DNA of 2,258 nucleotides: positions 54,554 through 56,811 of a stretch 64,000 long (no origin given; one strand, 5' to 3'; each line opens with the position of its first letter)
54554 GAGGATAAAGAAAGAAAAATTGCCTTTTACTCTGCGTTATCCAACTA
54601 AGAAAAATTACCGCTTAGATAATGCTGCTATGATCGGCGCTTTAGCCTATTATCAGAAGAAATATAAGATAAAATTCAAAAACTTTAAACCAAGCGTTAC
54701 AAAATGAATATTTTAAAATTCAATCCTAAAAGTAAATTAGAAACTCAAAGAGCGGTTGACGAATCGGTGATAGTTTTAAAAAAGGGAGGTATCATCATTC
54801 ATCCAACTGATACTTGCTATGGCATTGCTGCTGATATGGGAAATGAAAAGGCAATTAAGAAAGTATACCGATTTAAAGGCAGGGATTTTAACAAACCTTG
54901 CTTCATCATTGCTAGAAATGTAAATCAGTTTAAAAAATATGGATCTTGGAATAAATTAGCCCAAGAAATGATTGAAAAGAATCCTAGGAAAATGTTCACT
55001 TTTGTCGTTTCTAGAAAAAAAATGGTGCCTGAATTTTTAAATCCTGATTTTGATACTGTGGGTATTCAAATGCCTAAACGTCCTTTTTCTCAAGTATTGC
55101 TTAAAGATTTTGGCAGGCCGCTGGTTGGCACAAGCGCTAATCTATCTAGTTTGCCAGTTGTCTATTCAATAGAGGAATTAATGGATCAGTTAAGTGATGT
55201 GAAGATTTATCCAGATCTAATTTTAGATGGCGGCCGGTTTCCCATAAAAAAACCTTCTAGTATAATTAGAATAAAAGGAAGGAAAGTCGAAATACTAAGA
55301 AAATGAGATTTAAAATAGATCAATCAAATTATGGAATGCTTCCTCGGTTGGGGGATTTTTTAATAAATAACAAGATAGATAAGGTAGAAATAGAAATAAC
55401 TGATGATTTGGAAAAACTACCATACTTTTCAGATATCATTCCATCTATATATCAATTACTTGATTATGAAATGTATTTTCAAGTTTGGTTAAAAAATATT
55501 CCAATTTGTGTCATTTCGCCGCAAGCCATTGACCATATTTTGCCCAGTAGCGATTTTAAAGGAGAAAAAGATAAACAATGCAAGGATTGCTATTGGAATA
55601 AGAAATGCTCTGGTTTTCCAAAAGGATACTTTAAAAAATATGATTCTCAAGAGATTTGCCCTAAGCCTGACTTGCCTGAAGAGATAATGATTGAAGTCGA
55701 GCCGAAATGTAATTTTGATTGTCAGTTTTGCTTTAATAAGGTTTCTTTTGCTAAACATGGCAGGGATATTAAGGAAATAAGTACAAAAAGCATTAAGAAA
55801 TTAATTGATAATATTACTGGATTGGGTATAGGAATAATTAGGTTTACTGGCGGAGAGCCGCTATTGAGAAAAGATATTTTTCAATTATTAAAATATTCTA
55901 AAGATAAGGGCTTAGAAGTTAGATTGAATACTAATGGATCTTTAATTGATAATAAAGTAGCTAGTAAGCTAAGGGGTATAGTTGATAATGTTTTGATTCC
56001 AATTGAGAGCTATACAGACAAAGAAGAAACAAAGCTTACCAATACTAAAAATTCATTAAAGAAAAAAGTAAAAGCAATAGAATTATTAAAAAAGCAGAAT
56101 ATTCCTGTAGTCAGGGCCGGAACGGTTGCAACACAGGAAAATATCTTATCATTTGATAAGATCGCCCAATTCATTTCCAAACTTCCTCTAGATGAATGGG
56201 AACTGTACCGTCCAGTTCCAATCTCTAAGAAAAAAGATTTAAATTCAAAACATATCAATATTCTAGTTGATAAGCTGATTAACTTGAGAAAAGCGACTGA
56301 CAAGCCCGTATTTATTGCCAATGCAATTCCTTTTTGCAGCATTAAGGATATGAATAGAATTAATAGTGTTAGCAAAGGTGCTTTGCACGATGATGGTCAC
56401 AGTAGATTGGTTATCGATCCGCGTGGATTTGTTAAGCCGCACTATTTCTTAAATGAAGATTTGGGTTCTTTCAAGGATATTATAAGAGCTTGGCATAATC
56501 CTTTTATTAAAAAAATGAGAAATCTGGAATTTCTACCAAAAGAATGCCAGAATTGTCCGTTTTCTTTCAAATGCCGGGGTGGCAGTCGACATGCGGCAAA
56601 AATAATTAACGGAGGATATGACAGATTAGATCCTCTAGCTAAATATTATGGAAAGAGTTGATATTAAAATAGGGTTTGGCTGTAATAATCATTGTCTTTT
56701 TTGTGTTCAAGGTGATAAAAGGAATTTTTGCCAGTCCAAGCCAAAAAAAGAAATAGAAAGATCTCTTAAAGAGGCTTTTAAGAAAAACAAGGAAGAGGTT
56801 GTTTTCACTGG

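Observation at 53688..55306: Split Kae1-like + YrdC-like pair in a biosynthetic operon, separate from housekeeping tsaD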

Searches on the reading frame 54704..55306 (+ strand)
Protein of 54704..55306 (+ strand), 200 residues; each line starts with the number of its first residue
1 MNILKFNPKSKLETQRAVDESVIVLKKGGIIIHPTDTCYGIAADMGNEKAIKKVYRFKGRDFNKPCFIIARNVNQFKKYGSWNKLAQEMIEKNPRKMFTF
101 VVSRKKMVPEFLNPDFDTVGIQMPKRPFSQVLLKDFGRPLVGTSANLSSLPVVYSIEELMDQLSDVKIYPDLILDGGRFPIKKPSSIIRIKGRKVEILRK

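Call 4: search_protein_families(library=pfam, proteins=[window:54704-55306:+], max_evalue=0.01)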
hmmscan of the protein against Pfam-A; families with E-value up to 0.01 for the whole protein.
window:54704-55306:+ (200 aa): 1 family
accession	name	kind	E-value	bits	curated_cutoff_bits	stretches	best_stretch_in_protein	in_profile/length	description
PF01300.24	Sua5_yciO_yrdC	-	6.7e-44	149.9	25.1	1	24-200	2-177/178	Telomere recombination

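Call 7: search_protein_families(library=ncbifam, proteins=[window:54704-55306:+], max_evalue=0.01)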
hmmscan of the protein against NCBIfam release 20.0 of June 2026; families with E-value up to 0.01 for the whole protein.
window:54704-55306:+ (200 aa): 3 families
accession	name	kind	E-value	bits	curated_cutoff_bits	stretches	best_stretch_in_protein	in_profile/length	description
TIGR00057.1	TIGR00057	equivalog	2.7e-45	154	123.2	1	12-200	5-190/202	L-threonylcarbamoyladenylate synthase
NF007919.1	PRK10634.1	equivalog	8.3e-26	90.5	175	1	24-190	4-169/176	L-threonylcarbamoyladenylate synthase type 1 TsaC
TIGR00143.1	hypF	equivalog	2.4e-16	59.1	466.1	1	4-167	180-342/741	carbamoyltransferase HypF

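Call 10: search_solved_structures(query=window:54704-55306:+, max_evalue=0.001, show_alignments=2)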
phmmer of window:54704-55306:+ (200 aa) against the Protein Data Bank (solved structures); distinct sequences matched with E-value up to 0.001: 14.
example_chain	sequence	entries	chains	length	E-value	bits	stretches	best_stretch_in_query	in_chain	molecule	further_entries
1jcu_A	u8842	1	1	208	1.9e-22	83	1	16-199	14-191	conserved protein MTH1692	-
9d3h_A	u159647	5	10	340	7.7e-22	81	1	13-199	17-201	Threonylcarbamoyl-AMP synthase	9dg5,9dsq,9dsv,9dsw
1k7j_A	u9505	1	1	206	7.6e-20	74.5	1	14-191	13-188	Protein yciO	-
1kk9_A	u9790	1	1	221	9.6e-20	74.2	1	14-191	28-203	probable translation factor yciO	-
1hru_A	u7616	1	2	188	2e-17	66.6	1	17-164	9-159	YRDC GENE PRODUCT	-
2mx1_A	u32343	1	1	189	2.1e-17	66.5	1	17-164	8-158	Threonylcarbamoyl-AMP synthase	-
2eqa_A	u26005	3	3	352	6.3e-17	65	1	21-191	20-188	Hypothetical protein ST1526 | Putative uncharacterized protein ST1526 | YrdC/Sua5 family protein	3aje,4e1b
6f89_A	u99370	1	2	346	5.7e-15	58.6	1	24-190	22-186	Threonylcarbamoyl-AMP synthase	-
6f87_A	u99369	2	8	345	6e-15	58.5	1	24-190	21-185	Threonylcarbamoyl-AMP synthase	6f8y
3vth_A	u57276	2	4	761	6.3e-11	45.4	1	25-167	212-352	Hydrogenase maturation factor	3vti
4g9i_A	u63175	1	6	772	4.1e-07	32.9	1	37-198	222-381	Hydrogenase maturation protein HypF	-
8ide_A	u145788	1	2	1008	6.8e-07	32.2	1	20-169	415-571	N(6)-L-threonylcarbamoyladenine synthase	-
3tsp_A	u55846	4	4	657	4.9e-06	29.4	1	99-166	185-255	Transcriptional regulatory protein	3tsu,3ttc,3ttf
3tsq_A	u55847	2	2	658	4.9e-06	29.4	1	99-166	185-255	Transcriptional regulatory protein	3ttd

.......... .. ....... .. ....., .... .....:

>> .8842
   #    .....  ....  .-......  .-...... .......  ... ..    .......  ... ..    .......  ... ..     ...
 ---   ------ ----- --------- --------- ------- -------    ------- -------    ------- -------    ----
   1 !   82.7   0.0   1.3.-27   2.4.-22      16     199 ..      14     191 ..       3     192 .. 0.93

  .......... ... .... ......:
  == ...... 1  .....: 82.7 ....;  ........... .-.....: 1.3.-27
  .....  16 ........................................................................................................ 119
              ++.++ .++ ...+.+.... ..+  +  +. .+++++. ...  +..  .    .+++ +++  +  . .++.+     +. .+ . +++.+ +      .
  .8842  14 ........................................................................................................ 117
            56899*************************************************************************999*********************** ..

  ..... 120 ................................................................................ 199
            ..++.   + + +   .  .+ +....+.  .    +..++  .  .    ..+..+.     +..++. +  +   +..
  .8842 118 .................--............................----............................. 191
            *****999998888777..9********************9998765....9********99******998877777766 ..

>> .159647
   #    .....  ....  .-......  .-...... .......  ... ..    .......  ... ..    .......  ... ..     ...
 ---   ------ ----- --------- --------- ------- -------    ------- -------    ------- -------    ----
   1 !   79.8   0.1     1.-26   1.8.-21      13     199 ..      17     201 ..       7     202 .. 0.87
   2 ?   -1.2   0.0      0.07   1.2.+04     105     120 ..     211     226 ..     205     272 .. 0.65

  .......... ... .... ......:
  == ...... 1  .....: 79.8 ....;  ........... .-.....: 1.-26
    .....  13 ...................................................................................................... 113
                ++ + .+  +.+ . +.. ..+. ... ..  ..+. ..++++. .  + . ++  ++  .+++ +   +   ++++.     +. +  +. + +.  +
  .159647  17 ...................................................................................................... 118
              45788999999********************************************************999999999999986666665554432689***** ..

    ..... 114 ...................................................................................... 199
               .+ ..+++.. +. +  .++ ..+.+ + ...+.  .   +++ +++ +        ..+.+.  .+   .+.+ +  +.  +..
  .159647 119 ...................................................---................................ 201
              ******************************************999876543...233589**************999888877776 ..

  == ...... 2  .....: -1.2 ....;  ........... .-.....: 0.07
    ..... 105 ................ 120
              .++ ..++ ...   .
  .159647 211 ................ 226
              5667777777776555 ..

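Call 26: find_homologous_proteins(query=window:54704-55306:+, max_evalue=0.00001)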
Query window:54704-55306:+ (200 aa): 54 proteins with E <= 0.00001 among 168 candidates.
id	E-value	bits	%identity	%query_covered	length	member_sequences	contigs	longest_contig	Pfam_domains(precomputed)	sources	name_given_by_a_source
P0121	9.1e-128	441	100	100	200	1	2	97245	PF01300.25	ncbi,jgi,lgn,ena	-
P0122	2.9e-90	319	72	100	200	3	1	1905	PF01300.25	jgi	-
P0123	2.5e-89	316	69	100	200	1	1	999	PF01300.25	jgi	-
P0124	7.3e-89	314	70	100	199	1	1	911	PF01300.25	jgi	-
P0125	1.1e-86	307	69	100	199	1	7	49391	PF01300.25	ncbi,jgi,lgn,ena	-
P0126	5.0e-86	305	69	100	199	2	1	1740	PF01300.25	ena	-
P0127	8.2e-86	304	70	100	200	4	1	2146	PF01300.25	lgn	-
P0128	1.0e-85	304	68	100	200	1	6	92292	PF01300.25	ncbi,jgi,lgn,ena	-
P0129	2.6e-85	303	67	100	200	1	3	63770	PF01300.25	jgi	-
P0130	6.6e-83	295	66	99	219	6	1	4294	PF01300.25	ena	-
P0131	5.4e-82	292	66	99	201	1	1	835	PF01300.25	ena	-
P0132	6.0e-81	289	64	100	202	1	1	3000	PF01300.25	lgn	-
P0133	2.4e-80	287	66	100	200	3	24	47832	PF01300.25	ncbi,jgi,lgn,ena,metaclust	metaclust:\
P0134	2.7e-78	280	63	100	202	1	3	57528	PF01300.25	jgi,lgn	-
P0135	7.4e-78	279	64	100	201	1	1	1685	PF01300.25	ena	-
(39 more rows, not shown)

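Call 64: search_solved_structures(query=window:54704-55306:+, max_evalue=1e-10, show_alignments=5)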
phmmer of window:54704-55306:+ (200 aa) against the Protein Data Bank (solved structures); distinct sequences matched with E-value up to 1e-10: 10.
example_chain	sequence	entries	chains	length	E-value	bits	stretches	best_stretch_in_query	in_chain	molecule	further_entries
1jcu_A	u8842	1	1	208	1.9e-22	83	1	16-199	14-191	conserved protein MTH1692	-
9d3h_A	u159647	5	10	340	7.7e-22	81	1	13-199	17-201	Threonylcarbamoyl-AMP synthase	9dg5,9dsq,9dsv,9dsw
1k7j_A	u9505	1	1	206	7.6e-20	74.5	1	14-191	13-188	Protein yciO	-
1kk9_A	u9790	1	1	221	9.6e-20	74.2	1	14-191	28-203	probable translation factor yciO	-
1hru_A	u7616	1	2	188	2e-17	66.6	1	17-164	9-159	YRDC GENE PRODUCT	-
2mx1_A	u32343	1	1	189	2.1e-17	66.5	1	17-164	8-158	Threonylcarbamoyl-AMP synthase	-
2eqa_A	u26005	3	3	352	6.3e-17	65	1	21-191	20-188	Hypothetical protein ST1526 | Putative uncharacterized protein ST1526 | YrdC/Sua5 family protein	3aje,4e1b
6f89_A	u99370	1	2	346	5.7e-15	58.6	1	24-190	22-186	Threonylcarbamoyl-AMP synthase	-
6f87_A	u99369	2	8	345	6e-15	58.5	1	24-190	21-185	Threonylcarbamoyl-AMP synthase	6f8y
3vth_A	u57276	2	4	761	6.3e-11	45.4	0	25-167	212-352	Hydrogenase maturation factor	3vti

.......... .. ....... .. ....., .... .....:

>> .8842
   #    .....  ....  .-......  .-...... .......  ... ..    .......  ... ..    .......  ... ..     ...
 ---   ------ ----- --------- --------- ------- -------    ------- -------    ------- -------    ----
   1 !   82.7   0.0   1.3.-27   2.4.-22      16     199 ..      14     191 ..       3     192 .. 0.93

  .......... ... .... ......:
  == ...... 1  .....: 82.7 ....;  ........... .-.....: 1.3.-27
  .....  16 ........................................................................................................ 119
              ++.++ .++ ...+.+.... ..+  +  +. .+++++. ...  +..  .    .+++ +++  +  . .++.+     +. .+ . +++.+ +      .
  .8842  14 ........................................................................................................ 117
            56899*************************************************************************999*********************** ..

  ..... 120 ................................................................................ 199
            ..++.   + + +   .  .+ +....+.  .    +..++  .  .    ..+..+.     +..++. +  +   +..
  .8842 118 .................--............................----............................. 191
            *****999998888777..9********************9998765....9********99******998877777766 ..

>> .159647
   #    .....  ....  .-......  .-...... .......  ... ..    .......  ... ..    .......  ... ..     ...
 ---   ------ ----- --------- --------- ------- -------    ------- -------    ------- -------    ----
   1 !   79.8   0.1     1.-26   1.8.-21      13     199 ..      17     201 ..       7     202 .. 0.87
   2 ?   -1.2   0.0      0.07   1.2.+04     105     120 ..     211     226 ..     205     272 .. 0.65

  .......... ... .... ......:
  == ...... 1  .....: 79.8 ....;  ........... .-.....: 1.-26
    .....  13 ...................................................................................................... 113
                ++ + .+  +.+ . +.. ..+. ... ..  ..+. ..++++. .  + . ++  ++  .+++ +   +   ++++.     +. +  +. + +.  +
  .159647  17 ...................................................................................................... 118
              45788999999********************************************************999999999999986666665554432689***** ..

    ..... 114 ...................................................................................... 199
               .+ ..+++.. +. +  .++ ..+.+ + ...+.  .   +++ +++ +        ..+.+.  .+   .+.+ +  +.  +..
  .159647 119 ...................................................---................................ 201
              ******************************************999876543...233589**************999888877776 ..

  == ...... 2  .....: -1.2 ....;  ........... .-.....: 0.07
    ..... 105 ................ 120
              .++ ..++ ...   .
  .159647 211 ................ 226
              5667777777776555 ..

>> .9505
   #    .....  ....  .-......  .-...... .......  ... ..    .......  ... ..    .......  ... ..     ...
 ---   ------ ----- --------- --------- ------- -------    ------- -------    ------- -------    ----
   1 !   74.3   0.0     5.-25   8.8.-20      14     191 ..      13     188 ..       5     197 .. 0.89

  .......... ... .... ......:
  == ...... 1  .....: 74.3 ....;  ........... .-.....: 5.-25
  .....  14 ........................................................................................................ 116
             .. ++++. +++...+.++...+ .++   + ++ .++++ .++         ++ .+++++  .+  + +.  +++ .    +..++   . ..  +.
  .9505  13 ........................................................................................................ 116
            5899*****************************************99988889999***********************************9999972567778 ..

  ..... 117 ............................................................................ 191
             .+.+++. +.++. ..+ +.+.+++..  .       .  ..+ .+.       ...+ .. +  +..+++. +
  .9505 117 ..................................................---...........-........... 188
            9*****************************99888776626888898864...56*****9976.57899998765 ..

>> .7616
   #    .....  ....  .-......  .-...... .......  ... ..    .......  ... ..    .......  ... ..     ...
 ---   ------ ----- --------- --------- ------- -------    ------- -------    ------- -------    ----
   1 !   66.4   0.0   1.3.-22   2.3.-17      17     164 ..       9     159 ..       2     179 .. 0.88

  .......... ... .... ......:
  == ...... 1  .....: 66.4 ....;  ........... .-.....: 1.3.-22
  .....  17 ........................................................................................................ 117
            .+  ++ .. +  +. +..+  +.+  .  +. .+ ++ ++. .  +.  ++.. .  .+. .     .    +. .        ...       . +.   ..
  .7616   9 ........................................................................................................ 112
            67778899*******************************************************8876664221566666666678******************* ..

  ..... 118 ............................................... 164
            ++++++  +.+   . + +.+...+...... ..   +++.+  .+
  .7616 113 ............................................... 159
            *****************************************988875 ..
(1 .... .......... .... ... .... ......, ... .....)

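Call 69: search_protein_families(library=padloc, proteins=[window:54704-55306:+], max_evalue=0.001)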
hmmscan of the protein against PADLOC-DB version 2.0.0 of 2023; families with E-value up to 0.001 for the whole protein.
window:54704-55306:+ (200 aa): 0 families

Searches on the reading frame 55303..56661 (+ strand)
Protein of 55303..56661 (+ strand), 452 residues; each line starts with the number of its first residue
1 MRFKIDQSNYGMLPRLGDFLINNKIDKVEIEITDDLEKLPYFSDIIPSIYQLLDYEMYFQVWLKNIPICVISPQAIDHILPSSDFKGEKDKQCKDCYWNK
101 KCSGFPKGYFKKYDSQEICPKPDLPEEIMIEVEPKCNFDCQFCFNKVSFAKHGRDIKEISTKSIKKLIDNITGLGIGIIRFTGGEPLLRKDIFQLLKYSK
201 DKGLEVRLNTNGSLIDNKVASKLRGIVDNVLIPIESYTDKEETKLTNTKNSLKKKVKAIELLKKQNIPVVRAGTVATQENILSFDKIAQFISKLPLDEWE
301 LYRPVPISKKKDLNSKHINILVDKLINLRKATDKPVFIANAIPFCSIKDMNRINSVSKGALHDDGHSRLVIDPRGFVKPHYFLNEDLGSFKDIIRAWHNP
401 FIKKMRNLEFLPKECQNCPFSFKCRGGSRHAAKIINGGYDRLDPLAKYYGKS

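Call 4: search_protein_families(library=pfam, proteins=[window:55303-56661:+], max_evalue=0.01)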
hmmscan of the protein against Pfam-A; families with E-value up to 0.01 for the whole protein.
window:55303-56661:+ (452 aa): 2 families
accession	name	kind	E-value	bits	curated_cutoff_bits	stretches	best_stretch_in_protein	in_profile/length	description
PF04055.27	Radical_SAM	-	1.3e-25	90.9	29.5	1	134-291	5-166/166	Radical SAM superfamily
PF13353.11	Fer4_12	-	6.6e-07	30.1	22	1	135-245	14-124/137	4Fe-4S single cluster domain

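Call 22: search_protein_families(library=ncbifam, proteins=[window:55303-56661:+], max_evalue=0.001)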
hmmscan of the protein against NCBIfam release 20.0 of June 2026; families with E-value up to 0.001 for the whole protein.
window:55303-56661:+ (452 aa): 77 families (the best 25 are shown)
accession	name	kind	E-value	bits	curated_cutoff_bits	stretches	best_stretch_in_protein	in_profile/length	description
TIGR04545.1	rSAM_ahbD_hemeb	equivalog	3.8e-33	115.4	500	1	129-319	3-190/339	heme b synthase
TIGR04055.1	rSAM_NirJ2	equivalog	7.9e-33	114.4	500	1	134-445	8-321/326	putative heme d1 biosynthesis radical SAM protein NirJ2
TIGR04347.1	pseudo_SAM_Halo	equivalog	8.5e-27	94.4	525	2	130-302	42-210/390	TIGR04347 family pseudo-SAM/SPASM protein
TIGR04317.1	W_rSAM_matur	equivalog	1.5e-25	90.1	380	1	126-382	4-257/349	tungsten cofactor oxidoreductase radical SAM maturase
NF045574.1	sacti_mat_StsB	exception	4.3e-25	88.5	625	1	128-297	98-262/466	StsB family radical SAM/SPASM domain sactipeptide maturase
TIGR04053.2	TIGR04053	equivalog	8.8e-25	87.7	395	1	126-314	8-196/366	TIGR04053 family radical SAM/SPASM domain-containing protein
TIGR02109.1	PQQ_syn_pqqE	equivalog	2e-23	82.9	381.35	1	123-301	4-179/358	pyrroloquinoline quinone biosynthesis protein PqqE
TIGR04054.1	rSAM_NirJ1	equivalog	2.7e-23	82.2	650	1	131-302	41-208/387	putative heme d1 biosynthesis radical SAM protein NirJ1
TIGR02666.1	moaA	equivalog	1.1e-22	80.4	284.05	1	130-279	14-167/336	GTP 3',8-cyclase MoaA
TIGR03962.1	mycofact_rSAM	equivalog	1.9e-22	79.9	265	1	130-291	16-173/339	mycofactocin radical SAM maturase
NF050035.1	rSAM_WgK_link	exception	3.8e-22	78.8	650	1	125-276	8-157/367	radical SAM/SPASM peptide maturase WgkB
NF038283.1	viperin_w_prok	equivalog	4.3e-22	78.6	180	1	134-314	10-198/281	viperin family antiviral radical SAM protein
TIGR02668.1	moaA_archaeal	equivalog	6.4e-22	77.9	325.25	1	127-294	11-176/303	GTP 3',8-cyclase MoaA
TIGR04051.1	rSAM_NirJ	equivalog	7.7e-22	77.7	515.45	1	135-297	11-169/354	heme d1 biosynthesis radical SAM protein NirJ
TIGR04546.1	rSAM_ahbC_deAc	equivalog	1.7e-19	69.9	650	1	131-277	44-187/390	12,18-didecarboxysiroheme deacetylase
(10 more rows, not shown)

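Call 69: search_protein_families(library=padloc, proteins=[window:55303-56661:+], max_evalue=0.001)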
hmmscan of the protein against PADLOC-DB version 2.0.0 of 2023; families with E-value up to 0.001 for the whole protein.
window:55303-56661:+ (452 aa): 4 families
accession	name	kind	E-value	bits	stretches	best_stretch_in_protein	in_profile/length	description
PDLC02904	pVip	-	4.9e-26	89.8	1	134-312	11-183/262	Viperins associated with kinases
PDLC02903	pVip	-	7.7e-26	89.1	1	131-313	5-179/257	Viperins not associated with kinases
PDLC02905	pVip-kinase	-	1.8e-13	48.6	1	133-320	189-379/474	Viperin-kinase fusion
PDLC01347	Cas5g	-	0.00088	16.9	0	154-270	89-194/374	CAS-I-U; effector_G5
